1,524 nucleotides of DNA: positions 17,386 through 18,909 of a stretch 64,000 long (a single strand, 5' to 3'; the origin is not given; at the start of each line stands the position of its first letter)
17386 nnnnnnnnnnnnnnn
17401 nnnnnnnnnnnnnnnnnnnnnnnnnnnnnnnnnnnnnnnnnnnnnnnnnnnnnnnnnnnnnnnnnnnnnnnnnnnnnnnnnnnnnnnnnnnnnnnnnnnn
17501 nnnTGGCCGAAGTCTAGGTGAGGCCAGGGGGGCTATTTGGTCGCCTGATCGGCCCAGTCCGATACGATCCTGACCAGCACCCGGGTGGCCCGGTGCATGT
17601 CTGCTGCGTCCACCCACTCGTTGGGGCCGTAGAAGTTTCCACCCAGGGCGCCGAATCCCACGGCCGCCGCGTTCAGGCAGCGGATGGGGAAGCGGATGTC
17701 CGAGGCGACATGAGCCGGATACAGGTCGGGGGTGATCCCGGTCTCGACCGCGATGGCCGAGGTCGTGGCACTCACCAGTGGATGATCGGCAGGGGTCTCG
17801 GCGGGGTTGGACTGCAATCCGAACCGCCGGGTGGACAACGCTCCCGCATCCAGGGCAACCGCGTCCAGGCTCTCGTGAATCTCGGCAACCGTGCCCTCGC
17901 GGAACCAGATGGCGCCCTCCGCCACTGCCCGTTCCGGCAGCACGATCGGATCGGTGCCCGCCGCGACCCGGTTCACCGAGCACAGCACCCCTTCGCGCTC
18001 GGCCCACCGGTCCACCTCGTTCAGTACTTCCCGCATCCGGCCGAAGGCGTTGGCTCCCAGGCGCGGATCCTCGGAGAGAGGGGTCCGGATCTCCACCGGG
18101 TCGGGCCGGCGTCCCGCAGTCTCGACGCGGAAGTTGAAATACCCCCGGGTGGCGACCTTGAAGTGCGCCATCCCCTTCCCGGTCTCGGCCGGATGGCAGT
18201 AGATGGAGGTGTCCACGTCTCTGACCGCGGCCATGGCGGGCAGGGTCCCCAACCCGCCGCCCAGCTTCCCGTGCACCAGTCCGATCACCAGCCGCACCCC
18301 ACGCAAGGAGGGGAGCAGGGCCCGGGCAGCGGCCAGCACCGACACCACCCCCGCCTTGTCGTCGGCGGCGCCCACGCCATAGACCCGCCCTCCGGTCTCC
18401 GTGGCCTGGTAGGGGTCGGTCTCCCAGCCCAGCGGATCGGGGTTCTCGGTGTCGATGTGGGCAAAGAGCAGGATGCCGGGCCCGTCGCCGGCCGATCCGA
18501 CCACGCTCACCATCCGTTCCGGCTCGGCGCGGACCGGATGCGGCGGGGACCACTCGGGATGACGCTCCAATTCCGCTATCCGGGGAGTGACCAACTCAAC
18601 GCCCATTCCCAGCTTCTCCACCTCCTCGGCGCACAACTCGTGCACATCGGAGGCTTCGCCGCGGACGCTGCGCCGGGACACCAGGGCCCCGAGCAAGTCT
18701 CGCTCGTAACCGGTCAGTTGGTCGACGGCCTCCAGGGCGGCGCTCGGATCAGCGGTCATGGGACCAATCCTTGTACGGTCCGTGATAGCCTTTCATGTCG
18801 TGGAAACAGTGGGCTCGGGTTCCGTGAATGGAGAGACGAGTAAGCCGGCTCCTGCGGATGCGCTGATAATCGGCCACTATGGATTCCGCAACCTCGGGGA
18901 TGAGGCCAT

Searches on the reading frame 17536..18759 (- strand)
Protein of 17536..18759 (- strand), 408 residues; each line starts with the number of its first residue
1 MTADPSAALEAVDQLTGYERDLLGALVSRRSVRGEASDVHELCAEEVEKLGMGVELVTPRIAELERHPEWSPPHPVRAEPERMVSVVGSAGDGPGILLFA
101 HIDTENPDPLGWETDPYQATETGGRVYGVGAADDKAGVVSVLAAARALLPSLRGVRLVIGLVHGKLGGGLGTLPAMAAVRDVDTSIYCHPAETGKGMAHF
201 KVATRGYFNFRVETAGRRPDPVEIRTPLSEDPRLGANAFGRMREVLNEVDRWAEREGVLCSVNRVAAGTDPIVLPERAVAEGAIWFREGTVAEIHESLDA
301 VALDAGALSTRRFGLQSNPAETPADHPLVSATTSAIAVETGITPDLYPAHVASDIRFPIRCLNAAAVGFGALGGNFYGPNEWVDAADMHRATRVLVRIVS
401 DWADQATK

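Call 71: find_homologous_proteins(query=window:17536-18759:-, max_evalue=1e-30)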
Query window:17536-18759:- (408 aa): 119 proteins with E <= 1e-30 among 8000 candidates.
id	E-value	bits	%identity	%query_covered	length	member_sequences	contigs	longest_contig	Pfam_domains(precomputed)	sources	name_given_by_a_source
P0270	1.1e-269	912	100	100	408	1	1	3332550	PF01546.34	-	-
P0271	1.3e-254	863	95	100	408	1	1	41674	PF01546.34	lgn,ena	-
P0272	1.3e-251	853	94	100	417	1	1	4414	PF01546.34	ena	-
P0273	1.4e-240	816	90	100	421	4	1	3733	PF01546.34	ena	-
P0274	4.4e-218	742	81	100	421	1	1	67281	PF01546.34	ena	-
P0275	3.8e-217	739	80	100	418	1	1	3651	PF01546.34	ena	-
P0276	6.4e-214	729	78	100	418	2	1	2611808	PF01546.34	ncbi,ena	-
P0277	6.6e-211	719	78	100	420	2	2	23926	PF01546.34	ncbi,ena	-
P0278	1.2e-209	714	77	100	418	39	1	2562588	PF01546.34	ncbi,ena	-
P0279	9.7e-209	711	77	100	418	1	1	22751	PF01546.34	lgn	-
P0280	1.8e-208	711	78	100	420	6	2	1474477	PF01546.34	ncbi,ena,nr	ncbi:MAG: M20/M25/M40 family metallo-hydrolase [bacterium]|nr:M20/M25/M40 family metallo-hydrolase [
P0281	2.5e-208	710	77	100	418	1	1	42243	PF01546.34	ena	-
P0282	1.6e-207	707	78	100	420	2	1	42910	PF01546.34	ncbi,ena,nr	ncbi:MAG: M20/M25/M40 family metallo-hydrolase [bacterium]|nr:M20/M25/M40 family metallo-hydrolase [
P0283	7.1e-207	705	78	100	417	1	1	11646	PF01546.34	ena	-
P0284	1.6e-205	701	76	100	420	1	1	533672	PF01546.34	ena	-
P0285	1.9e-205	701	76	100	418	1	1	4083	PF01546.34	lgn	-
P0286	9.4e-205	698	75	100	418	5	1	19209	PF01546.34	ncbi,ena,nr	ncbi:MAG: M20/M25/M40 family metallo-hydrolase [bacterium]|nr:M20/M25/M40 family metallo-hydrolase [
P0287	1.1e-204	698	76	100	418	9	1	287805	PF01546.34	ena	-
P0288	2.1e-204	697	76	100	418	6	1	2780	PF01546.34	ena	-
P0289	3.6e-203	693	76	100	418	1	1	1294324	PF01546.34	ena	-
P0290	5.0e-203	693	74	100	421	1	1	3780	PF01546.34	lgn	-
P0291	6.9e-203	692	74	100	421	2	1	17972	PF01546.34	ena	-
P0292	1.1e-202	692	75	99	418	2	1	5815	PF01546.34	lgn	-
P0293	1.9e-202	691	75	100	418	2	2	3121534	PF01546.34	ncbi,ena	-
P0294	1.5e-201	688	73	100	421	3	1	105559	PF01546.34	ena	-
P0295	2.2e-201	687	75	100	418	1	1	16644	PF01546.34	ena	-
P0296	2.9e-201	687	73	100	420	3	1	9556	PF01546.34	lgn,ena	-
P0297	6.3e-201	686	72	100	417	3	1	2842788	PF01546.34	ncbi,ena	-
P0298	9.3e-201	685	74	100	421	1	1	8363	PF01546.34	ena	-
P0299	4.2e-200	683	73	100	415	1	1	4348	PF01546.34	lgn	-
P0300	8.7e-199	679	75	98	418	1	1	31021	PF01546.34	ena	-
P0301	2.2e-198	677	75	100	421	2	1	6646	PF01546.34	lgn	-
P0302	2.1e-197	674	74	100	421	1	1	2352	PF01546.34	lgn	-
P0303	6.5e-197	673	73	100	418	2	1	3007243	PF01546.34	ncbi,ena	-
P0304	1.4e-196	671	73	100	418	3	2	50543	PF01546.34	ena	-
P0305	1.9e-196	671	72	100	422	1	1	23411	PF01546.34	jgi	jgi:acetylornithine deacetylase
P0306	1.9e-196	671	72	100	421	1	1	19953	PF01546.34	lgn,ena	-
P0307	1.2e-195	668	73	100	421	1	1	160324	PF01546.34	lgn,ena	-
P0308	3.6e-195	667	74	99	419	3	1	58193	PF01546.34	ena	-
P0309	4.2e-194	663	72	100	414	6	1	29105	PF01546.34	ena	-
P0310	1.4e-193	662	73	99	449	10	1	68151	PF01546.34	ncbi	-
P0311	3.6e-191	654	72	96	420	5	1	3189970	PF01546.34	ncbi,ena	-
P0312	1.2e-190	652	71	100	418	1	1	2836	PF01546.34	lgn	-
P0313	1.8e-190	651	70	100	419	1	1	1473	PF01546.34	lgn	-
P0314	3.3e-190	650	70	100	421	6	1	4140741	PF01546.34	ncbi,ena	-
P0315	3.5e-190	650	71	98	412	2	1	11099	PF01546.34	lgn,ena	-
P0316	5.9e-190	650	70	100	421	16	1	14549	PF01546.34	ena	-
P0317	6.8e-190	649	80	87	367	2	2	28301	PF01546.34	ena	-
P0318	1.1e-189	649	71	99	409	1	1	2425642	PF01546.34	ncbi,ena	-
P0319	2.8e-189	647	71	100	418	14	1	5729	PF01546.34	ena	-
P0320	1.2e-188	645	70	100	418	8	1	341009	PF01546.34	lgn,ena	-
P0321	1.3e-188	645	72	99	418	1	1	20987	PF01546.34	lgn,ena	-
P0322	1.5e-188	645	71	100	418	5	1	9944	PF01546.34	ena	-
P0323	2.9e-188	644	70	100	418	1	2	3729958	PF01546.34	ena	-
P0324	4.6e-188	643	70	100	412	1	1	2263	PF01546.34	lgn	-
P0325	4.9e-188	643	70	100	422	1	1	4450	PF01546.34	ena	-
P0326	5.9e-188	643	71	99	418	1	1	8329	PF01546.34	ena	-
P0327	1.3e-187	642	70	100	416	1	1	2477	PF01546.34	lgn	-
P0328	2.1e-187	641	70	100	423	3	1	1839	PF01546.34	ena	-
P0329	4.3e-187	640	70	100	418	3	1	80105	PF01546.34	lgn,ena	-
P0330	7.1e-187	639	70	99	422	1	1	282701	PF01546.34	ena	-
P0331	1.6e-186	638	70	100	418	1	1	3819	PF01546.34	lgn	-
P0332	2.3e-186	638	72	98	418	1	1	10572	PF01546.34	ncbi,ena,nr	ncbi:MAG: M20/M25/M40 family metallo-hydrolase [bacterium]|nr:M20/M25/M40 family metallo-hydrolase [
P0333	3.6e-186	637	71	99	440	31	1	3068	PF01546.34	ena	-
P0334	7.4e-186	636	70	100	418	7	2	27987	PF01546.34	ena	-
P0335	8.5e-186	636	70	100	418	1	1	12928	PF01546.34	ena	-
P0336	1.1e-185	636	70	100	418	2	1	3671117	PF01546.34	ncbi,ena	-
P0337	1.7e-185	635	69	100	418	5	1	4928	PF01546.34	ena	-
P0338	2.6e-185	634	72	95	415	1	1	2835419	PF01546.34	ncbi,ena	-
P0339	1.0e-184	632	71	98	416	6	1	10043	PF01546.34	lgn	-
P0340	4.2e-184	630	71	97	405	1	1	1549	PF01546.34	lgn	-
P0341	1.6e-183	628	68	100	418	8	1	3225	PF01546.34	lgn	-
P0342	5.7e-182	623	70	99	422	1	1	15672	PF01546.34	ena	-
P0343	1.3e-181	622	66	100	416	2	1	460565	PF01546.34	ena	-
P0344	8.1e-177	606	67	100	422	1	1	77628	PF01546.34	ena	-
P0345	6.6e-176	603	68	100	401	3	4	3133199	PF01546.34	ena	-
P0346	4.5e-173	594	65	99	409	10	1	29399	PF01546.34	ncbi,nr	ncbi:MAG: M20/M25/M40 family metallo-hydrolase [bacterium]|nr:M20/M25/M40 family metallo-hydrolase [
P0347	2.5e-153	529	74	76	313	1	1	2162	PF01546.34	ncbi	-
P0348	8.8e-153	527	65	87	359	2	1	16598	PF01546.34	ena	-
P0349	2.4e-133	463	81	57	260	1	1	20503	PF01546.34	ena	-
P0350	2.8e-131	456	74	65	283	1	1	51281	PF01546.34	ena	-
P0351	1.6e-123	431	80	58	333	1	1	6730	PF01546.34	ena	-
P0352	4.3e-123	429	74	63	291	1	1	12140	PF01546.34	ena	-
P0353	2.4e-121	424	75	61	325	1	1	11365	PF01546.34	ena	-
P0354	9.3e-121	422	74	57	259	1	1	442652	PF01546.34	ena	-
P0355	5.6e-108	380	65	69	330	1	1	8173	PF01546.34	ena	-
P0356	1.9e-92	329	65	59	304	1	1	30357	PF01546.34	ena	-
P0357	2.4e-88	315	46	93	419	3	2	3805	PF01546.34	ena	-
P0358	4.0e-88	314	72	49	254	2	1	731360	PF01546.34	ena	-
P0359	4.1e-86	308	65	52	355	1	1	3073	PF01546.34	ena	-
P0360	6.6e-85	304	44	94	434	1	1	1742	PF01546.34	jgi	jgi:acetylornithine deacetylase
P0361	3.0e-81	292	71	47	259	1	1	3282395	PF01546.34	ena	-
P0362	1.8e-78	282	42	98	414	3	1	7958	PF01546.34,PF04389.23,PF07687.20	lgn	-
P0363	4.6e-76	275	42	96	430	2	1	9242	PF01546.34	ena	-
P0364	1.2e-69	253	40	95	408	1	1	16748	PF01546.34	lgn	-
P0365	2.1e-67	246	47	67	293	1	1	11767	PF01546.34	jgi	jgi:acetylornithine deacetylase/succinyl-diaminopimelate desuccinylase-like protein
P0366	5.1e-67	245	40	95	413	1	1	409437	PF01546.34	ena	-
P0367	4.9e-62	228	43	83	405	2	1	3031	PF01546.34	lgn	-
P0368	4.9e-59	219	34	93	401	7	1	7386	PF01546.34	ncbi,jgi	jgi:acetylornithine deacetylase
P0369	8.9e-57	211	36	94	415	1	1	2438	PF01546.34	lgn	-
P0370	1.1e-54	204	38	94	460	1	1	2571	PF01546.34,PF07687.20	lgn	-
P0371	3.1e-53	199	35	97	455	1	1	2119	PF01546.34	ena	-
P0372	2.2e-52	197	41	77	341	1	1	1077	PF01546.34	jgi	jgi:acetylornithine deacetylase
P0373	4.1e-52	196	34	98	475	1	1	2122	PF01546.34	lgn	-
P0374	1.3e-51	194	35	90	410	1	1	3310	PF01546.34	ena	-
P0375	2.1e-51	193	40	79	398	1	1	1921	PF01546.34,PF04389.23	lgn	-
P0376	6.4e-51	192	36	97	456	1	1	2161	PF01546.34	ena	-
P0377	1.3e-50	191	37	94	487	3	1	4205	PF01546.34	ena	-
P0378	3.0e-50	190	37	94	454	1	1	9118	PF01546.34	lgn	-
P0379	7.4e-50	188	36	93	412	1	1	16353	PF01546.34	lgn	-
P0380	2.8e-49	186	35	94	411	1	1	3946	PF01546.34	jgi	jgi:acetylornithine deacetylase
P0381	6.9e-49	185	37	94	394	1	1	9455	PF01546.34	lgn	-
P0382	1.3e-48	184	42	68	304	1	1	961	PF01546.34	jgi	jgi:acetylornithine deacetylase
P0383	4.4e-48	182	38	76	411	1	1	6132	PF01546.34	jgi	jgi:acetylornithine deacetylase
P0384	3.3e-47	180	35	87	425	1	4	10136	PF01546.34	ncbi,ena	-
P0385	9.5e-47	178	38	80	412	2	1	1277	PF01546.34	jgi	jgi:acetylornithine deacetylase/succinyl-diaminopimelate desuccinylase-like protein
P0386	1.9e-45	174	34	98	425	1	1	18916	PF01546.34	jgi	jgi:acetylornithine deacetylase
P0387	2.0e-39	154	39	64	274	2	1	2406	PF01546.34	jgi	jgi:acetylornithine deacetylase/succinyl-diaminopimelate desuccinylase-like protein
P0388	7.5e-38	149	33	86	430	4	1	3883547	PF01546.34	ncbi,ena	-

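Call 72: find_encoding_contigs(protein=P0276, flank=5000, max_places=1)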
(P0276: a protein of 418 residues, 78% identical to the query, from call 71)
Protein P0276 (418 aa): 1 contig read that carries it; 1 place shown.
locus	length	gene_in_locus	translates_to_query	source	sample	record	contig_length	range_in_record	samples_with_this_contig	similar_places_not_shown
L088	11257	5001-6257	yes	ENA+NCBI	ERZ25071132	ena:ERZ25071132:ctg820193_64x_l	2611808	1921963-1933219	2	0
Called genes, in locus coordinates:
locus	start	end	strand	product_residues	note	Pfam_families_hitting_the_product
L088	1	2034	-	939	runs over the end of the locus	PF04230:PS_pyruv_trans, PF13692:Glyco_trans_1_4 (weak)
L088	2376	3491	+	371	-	PF07995:GSDH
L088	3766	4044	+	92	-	-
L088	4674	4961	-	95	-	-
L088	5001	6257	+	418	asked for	PF01546:Peptidase_M20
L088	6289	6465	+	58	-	-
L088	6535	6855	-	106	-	-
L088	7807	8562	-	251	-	PF00106:adh_short, PF08659:KR, PF13561:adh_short_C2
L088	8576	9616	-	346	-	PF26233:NicX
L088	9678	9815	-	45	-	-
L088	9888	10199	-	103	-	-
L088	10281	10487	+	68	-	-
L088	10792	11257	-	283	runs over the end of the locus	PF14690:Zn_ribbon_ISL3, PF13542:HTH_Tnp_ISL3 (weak), PF01610:DDE_Tnp_ISL3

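Call 73: find_encoding_contigs(protein=P0278, flank=5000, max_places=1)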
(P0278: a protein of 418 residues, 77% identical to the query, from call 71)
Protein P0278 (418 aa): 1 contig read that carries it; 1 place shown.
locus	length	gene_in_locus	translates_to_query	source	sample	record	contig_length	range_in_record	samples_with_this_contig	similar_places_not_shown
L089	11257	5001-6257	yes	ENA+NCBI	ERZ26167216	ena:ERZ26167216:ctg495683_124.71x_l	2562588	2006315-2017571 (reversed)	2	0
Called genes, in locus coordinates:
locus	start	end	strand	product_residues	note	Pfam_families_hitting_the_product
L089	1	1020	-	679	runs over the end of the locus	PF05378:Hydant_A_N, PF01968:Hydantoinase_A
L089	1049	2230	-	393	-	PF01979:Amidohydro_1, PF07969:Amidohydro_3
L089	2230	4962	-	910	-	PF04230:PS_pyruv_trans, PF00534:Glycos_transf_1 (weak), PF13692:Glyco_trans_1_4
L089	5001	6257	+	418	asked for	PF01546:Peptidase_M20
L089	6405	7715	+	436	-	PF02720:DUF222, PF01844:HNH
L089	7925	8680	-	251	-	PF00106:adh_short, PF08659:KR, PF13561:adh_short_C2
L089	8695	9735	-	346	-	PF26233:NicX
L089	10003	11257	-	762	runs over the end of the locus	PF00395:SLH (weak)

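Call 74: find_encoding_contigs(protein=P0314, flank=5000, max_places=1)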
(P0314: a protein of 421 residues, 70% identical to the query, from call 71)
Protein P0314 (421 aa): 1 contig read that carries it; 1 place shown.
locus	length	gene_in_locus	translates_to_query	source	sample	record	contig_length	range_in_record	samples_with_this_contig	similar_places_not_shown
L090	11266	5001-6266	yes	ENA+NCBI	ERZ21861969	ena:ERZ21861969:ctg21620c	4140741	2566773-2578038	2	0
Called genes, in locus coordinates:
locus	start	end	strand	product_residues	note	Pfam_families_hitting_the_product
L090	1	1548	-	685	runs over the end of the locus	PF05378:Hydant_A_N, PF01968:Hydantoinase_A, PF19278:Hydant_A_C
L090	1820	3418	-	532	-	PF13304:AAA_21, PF13175:AAA_15 (weak)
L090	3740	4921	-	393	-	PF01979:Amidohydro_1, PF07969:Amidohydro_3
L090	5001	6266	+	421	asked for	PF01546:Peptidase_M20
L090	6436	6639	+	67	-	-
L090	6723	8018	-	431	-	PF13173:AAA_14, PF13635:DUF4143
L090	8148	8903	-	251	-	PF00106:adh_short, PF08659:KR, PF13561:adh_short_C2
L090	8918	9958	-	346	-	PF26233:NicX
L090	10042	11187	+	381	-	PF00041:fn3 (weak), PF16656:Pur_ac_phosph_N (faint), PF25059:FN3_DSCAM-DSCAML_C (faint), PF00041:fn3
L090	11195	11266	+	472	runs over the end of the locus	PF00041:fn3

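Call 75: find_encoding_contigs(protein=P0336, flank=5000, max_places=1)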
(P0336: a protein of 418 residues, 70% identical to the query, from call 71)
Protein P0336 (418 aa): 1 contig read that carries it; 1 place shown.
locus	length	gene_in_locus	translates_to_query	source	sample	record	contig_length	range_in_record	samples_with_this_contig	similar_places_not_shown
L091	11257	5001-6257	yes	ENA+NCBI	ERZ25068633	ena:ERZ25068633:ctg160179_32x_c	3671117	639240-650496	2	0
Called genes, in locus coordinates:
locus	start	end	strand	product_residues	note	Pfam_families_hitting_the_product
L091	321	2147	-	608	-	PF00496:SBP_bac_5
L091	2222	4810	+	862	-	PF04151:PPC (faint)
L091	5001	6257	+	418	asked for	PF01546:Peptidase_M20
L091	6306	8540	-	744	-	PF00999:Na_H_Exchanger, PF00582:Usp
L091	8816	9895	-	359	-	-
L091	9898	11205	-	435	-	PF13458:Peripla_BP_6, PF01094:ANF_receptor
